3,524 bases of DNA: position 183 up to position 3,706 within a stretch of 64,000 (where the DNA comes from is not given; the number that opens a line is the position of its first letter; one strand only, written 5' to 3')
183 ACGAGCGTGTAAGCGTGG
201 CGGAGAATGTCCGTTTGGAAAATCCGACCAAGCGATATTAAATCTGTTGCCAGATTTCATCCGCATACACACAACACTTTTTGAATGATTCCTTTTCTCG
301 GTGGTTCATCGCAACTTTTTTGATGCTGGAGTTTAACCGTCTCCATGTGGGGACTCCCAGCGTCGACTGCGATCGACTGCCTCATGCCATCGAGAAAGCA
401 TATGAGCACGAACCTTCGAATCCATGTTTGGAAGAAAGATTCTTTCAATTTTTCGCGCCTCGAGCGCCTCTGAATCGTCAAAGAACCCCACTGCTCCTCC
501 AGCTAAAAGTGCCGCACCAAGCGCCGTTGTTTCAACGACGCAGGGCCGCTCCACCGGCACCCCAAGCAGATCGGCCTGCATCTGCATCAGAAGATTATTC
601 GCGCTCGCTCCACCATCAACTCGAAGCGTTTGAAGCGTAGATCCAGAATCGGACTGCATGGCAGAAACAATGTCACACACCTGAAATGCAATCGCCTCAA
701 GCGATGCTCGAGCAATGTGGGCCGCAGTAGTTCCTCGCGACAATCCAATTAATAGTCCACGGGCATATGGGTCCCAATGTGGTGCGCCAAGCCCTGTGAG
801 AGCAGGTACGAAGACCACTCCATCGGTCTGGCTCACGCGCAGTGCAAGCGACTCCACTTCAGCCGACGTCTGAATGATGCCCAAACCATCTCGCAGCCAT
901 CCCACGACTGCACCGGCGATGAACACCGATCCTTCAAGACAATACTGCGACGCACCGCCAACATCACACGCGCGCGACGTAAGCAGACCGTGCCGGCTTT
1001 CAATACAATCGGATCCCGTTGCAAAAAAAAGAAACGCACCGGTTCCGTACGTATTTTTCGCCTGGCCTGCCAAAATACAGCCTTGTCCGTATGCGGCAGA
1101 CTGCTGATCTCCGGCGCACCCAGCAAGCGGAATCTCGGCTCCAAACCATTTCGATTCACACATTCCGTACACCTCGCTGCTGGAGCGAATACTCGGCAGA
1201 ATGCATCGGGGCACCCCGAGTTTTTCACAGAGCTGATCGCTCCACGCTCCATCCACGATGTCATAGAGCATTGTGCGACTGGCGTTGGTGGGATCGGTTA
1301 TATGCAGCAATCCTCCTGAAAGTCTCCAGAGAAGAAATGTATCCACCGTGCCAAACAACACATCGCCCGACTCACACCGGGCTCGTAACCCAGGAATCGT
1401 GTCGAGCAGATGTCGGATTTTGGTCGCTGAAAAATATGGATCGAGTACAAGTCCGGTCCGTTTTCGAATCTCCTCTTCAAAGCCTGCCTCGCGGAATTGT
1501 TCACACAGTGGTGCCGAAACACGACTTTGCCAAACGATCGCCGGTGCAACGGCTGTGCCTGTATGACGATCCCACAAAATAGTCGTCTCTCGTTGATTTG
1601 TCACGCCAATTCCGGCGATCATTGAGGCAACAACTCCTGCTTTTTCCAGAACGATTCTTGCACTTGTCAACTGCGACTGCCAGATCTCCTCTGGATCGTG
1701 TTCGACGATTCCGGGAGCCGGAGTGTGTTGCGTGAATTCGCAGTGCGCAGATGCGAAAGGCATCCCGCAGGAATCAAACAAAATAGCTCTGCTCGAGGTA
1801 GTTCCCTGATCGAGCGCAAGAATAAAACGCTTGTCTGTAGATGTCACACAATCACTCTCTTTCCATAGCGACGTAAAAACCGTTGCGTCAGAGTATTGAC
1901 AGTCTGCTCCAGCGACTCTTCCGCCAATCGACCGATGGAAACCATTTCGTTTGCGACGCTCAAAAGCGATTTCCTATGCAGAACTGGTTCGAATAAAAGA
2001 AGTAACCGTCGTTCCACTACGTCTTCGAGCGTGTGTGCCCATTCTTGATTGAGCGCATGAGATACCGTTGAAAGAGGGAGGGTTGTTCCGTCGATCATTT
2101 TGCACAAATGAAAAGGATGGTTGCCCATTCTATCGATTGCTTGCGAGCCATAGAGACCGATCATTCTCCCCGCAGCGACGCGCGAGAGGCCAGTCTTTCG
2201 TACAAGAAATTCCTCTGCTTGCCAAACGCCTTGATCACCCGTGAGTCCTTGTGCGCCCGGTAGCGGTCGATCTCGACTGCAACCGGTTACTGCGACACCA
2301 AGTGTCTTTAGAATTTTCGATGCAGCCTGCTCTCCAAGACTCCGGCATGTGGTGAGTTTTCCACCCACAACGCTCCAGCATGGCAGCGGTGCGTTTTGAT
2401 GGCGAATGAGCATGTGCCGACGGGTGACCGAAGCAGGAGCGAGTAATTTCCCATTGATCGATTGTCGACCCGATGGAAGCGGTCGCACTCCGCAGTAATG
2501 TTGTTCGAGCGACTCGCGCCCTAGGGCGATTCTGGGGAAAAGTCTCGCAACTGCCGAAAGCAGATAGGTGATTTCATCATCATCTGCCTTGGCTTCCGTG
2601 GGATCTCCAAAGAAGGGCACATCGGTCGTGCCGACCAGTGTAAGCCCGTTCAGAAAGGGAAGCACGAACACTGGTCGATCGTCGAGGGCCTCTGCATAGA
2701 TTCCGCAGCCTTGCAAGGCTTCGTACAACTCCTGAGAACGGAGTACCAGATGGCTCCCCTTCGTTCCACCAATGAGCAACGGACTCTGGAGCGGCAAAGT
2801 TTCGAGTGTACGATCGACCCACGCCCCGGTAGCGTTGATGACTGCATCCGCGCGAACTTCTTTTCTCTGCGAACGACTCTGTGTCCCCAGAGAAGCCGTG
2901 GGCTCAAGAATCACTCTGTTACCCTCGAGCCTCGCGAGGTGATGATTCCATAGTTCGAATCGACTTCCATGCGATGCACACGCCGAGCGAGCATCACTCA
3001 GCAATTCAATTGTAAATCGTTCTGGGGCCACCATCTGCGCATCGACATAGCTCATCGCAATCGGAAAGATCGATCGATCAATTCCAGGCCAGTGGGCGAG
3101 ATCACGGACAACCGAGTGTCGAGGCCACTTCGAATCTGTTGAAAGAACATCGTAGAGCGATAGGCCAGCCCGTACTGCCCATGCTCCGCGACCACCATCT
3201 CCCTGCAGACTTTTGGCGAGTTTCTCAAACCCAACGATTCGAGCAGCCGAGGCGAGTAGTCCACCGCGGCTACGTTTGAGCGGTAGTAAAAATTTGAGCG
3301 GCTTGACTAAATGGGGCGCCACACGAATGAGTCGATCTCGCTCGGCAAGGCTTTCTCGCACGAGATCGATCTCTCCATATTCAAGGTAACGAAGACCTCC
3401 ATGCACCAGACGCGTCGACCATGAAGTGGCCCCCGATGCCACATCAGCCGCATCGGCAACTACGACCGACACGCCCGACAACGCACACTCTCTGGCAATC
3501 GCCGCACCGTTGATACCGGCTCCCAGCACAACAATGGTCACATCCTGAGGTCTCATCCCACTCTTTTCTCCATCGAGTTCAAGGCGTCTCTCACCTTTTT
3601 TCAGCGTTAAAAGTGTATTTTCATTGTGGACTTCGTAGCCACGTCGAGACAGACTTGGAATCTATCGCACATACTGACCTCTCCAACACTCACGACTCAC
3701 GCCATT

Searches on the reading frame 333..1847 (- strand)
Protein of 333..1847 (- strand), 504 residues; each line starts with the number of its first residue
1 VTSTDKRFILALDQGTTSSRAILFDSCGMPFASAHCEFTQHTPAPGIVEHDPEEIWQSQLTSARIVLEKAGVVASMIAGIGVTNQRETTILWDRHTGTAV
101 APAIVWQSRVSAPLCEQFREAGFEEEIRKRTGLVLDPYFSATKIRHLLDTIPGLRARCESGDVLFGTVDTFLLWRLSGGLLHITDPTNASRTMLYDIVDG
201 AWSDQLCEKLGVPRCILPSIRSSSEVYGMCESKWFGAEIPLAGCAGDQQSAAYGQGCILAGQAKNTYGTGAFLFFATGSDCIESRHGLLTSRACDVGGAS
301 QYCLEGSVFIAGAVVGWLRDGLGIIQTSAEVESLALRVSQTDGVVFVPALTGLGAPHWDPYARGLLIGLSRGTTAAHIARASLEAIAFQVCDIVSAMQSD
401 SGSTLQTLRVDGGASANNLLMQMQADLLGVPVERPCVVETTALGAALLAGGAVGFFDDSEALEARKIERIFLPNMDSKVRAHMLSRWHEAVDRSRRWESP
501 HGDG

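Call 85: search_protein_families(library=pfam, proteins=[window:333-1847:-], max_evalue=0.001)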
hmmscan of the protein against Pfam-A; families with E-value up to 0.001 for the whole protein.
window:333-1847:- (504 aa): 2 families
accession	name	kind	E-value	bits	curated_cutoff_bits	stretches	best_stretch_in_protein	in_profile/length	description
PF00370.27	FGGY_N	-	4e-68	230.1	28.8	1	9-254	2-245/245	FGGY family of carbohydrate kinases, N-terminal domain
PF02782.22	FGGY_C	-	1.2e-44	152.9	27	1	264-450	2-195/198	FGGY family of carbohydrate kinases, C-terminal domain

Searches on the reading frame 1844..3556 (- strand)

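Call 85: search_protein_families(library=pfam, proteins=[window:1844-3556:-], max_evalue=0.001)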
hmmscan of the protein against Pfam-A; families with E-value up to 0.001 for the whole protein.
window:1844-3556:- (570 aa): 3 families
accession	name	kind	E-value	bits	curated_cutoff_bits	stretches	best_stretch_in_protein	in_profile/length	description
PF01266.30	DAO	-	2.6e-41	142.7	27.9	1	8-367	2-320/353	FAD dependent oxidoreductase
PF16901.10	DAO_C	-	1.5e-06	28.5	31.4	1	428-538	4-115/126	C-terminal domain of alpha-glycerophosphate oxidase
PF13450.12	NAD_binding_8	-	0.00065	20.4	21.9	0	10-52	1-41/68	NAD(P)-binding Rossmann-like domain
